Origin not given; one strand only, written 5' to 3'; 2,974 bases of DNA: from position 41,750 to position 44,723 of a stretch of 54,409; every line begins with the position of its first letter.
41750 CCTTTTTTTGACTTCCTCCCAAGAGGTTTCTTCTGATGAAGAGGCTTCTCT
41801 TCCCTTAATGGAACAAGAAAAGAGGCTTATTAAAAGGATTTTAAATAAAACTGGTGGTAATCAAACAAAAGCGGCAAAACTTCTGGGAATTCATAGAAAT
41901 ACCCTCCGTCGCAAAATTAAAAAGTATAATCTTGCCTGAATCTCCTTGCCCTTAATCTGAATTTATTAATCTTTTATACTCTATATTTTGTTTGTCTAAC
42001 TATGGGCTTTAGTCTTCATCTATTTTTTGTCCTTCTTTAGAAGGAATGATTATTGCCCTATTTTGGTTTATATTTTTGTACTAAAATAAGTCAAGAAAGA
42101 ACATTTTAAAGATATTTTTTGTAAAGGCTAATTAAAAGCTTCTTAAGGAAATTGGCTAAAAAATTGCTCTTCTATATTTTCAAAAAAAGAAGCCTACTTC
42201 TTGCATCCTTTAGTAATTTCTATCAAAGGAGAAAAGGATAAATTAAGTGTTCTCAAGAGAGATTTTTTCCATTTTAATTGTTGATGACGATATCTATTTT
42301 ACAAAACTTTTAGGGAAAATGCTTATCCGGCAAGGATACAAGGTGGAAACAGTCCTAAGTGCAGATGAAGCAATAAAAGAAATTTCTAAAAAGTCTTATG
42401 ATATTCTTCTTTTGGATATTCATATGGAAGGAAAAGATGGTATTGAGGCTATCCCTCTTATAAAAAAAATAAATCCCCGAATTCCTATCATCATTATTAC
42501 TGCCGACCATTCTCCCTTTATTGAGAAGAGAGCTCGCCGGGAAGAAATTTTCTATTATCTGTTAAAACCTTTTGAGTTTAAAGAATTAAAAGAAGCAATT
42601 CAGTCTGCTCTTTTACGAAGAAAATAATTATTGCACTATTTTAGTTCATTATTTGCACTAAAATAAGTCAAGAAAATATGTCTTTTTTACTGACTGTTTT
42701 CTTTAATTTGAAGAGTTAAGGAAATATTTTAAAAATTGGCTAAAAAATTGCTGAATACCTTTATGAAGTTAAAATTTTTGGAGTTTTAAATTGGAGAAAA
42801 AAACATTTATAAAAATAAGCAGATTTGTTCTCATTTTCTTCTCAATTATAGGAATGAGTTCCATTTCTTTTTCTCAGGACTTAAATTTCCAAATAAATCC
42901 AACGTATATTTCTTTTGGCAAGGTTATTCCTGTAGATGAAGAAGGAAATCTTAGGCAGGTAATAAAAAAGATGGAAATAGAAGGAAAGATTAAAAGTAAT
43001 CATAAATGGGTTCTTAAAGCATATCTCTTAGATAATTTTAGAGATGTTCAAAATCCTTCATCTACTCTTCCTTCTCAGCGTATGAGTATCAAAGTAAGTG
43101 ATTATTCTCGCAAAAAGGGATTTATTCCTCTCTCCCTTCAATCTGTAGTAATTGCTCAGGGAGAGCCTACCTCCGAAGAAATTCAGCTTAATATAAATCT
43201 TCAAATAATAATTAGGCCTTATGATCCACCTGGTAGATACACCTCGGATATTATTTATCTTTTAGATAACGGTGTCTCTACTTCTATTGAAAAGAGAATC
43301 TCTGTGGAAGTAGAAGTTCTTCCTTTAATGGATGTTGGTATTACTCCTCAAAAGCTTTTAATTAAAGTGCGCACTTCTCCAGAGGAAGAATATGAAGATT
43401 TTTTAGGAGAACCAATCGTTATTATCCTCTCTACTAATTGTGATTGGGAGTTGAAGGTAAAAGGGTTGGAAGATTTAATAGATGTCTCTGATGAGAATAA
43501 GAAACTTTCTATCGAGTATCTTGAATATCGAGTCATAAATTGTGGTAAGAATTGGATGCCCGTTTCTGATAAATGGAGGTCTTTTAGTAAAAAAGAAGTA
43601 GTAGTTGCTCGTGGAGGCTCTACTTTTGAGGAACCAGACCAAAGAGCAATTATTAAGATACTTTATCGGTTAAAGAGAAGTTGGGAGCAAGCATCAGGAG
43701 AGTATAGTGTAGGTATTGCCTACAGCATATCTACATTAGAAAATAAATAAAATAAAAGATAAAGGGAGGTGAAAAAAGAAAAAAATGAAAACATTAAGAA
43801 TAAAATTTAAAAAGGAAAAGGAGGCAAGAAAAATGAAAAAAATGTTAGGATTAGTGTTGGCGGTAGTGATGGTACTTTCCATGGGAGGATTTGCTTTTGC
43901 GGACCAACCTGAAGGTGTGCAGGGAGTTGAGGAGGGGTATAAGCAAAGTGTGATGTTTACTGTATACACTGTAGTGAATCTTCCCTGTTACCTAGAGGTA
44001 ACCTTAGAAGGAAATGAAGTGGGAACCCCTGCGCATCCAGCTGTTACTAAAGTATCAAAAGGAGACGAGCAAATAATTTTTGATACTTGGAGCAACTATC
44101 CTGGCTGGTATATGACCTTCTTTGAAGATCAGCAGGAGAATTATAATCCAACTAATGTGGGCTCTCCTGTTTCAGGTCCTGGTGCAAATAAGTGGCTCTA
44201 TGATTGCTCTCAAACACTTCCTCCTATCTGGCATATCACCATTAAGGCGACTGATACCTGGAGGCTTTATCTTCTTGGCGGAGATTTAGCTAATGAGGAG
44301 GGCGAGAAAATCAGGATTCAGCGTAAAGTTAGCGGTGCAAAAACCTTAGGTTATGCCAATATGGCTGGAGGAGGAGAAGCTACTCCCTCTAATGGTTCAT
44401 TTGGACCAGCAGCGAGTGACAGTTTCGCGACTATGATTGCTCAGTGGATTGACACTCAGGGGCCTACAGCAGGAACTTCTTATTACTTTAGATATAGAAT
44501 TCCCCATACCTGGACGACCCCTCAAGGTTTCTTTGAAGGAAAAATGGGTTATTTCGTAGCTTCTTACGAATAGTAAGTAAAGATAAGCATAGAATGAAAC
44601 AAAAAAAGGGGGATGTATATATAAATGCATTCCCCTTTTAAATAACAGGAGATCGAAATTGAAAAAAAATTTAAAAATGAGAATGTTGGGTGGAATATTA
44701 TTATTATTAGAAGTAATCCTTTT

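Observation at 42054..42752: Duplicated enhancer plus -24/-12 cassette (copies A and B) immediately downstream of the sigma-54 activator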

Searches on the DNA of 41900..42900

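Call 59: search_rna_families(source=window, start=41900, end=42900, threshold=evalue, max_evalue=1)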
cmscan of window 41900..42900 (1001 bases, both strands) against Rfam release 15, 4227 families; matches with E-value up to 1: 0.
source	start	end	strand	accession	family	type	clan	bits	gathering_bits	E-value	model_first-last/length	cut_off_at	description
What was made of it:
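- There is no Rfam match (call 59).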

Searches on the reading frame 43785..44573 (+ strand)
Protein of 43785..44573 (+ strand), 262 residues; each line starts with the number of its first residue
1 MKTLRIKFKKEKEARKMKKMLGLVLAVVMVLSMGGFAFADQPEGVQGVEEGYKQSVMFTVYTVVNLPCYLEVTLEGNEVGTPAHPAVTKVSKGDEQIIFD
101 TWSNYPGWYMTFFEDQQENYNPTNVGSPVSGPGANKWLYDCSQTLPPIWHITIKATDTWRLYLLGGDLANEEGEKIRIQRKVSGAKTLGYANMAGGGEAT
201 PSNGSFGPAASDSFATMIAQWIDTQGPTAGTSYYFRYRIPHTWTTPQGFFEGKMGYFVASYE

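Call 6: search_protein_families(library=pfam, proteins=[window:43785-44573:+], max_evalue=0.01)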
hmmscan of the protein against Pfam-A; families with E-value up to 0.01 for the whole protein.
window:43785-44573:+ (262 aa): 0 families

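Call 9: find_homologous_proteins(query=window:43785-44573:+, max_evalue=0.001)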
Query window:43785-44573:+ (262 aa): 2 proteins with E <= 0.001 among 398 candidates.
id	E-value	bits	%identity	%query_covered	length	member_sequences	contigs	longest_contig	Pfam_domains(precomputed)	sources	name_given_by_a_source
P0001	3.3e-174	595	99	100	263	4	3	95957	-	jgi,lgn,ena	-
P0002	9.1e-74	266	61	78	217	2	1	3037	-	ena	-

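Call 10: find_encoding_contigs(protein=P0001, flank=10000, max_places=6)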
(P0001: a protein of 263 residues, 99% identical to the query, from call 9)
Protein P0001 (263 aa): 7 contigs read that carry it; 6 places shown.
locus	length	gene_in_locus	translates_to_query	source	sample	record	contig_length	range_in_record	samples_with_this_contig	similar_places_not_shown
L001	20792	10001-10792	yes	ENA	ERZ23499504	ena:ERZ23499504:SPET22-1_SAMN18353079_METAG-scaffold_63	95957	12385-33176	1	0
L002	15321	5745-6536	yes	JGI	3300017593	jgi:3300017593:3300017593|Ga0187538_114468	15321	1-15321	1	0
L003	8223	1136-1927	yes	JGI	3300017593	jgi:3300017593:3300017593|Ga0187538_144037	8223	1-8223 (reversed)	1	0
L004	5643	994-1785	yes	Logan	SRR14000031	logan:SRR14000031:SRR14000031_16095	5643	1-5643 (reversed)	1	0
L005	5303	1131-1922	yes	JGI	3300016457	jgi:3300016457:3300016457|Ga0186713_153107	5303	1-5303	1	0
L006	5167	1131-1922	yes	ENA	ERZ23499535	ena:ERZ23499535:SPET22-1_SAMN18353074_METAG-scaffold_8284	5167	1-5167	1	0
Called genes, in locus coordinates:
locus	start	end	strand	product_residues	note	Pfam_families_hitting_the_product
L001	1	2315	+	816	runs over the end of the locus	PF16927:HisKA_7TM, PF13185:GAF_2, PF13492:GAF_3 (weak), PF00989:PAS, PF13426:PAS_9, PF00512:HisKA, PF02518:HATPase_c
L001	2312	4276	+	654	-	PF01590:GAF, PF13185:GAF_2 (weak), PF13492:GAF_3, PF00989:PAS, PF08448:PAS_4, PF13188:PAS_8, PF13426:PAS_9 (weak), PF02518:HATPase_c, +2 more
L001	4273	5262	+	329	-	PF00072:Response_reg, PF13487:HD_5, PF01966:HD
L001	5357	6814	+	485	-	PF01590:GAF, PF13185:GAF_2, PF13492:GAF_3, PF00512:HisKA (faint), PF02518:HATPase_c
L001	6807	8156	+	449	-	PF00072:Response_reg, PF00158:Sigma54_activat, PF14532:Sigma54_activ_2, PF07728:AAA_5, PF25601:AAA_lid_14, PF02954:HTH_8, PF13556:HTH_30 (weak)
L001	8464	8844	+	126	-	PF00072:Response_reg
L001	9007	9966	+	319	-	-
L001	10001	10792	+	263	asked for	-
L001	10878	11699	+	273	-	-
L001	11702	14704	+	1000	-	PF07833:Cu_amine_oxidN1, PF13620:CarboxypepD_reg (faint), PF22904:NOMO1-like_2nd (faint), PF17210:SdrD_B (weak)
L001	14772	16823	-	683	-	PF13585:CHU_C (faint), PF22148:Fervidolysin_NPro-like (weak), PF00082:Peptidase_S8, PF07495:Y_Y_Y, PF13860:FlgD_ig (faint)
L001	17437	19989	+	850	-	PF13609:Porin_4 (faint), PF21620:SlpA_C (weak)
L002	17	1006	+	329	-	PF00072:Response_reg, PF13487:HD_5, PF01966:HD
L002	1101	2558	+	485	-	PF01590:GAF, PF13185:GAF_2, PF13492:GAF_3, PF00512:HisKA (faint), PF02518:HATPase_c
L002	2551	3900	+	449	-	PF00072:Response_reg, PF00158:Sigma54_activat, PF14532:Sigma54_activ_2, PF07728:AAA_5, PF25601:AAA_lid_14, PF02954:HTH_8, PF13556:HTH_30 (weak)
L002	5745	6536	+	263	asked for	-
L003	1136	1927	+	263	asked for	-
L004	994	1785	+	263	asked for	-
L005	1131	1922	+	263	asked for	-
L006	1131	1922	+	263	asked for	-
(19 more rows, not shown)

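Call 11: find_encoding_contigs(protein=P0002, flank=10000, max_places=6)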
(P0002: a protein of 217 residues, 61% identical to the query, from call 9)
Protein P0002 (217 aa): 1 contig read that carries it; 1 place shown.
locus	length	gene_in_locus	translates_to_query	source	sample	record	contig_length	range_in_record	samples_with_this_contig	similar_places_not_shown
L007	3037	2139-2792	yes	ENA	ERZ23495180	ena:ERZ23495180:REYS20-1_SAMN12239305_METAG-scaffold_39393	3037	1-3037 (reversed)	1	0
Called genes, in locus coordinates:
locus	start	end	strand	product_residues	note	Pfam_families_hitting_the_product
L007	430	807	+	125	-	PF00072:Response_reg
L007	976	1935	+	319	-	-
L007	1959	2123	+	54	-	-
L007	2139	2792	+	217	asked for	-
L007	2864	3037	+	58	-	?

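Call 32: search_protein_families(library=ncbifam, proteins=[window:43785-44573:+], max_evalue=0.01)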
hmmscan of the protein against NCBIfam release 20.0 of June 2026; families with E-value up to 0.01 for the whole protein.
window:43785-44573:+ (262 aa): 1 family
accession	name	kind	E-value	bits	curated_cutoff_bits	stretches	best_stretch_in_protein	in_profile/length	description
NF040942.2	hypo_ExtJ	equivalog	0.0016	18.8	52.5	1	17-45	1-26/77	selenite/tellurite reduction operon protein ExtJ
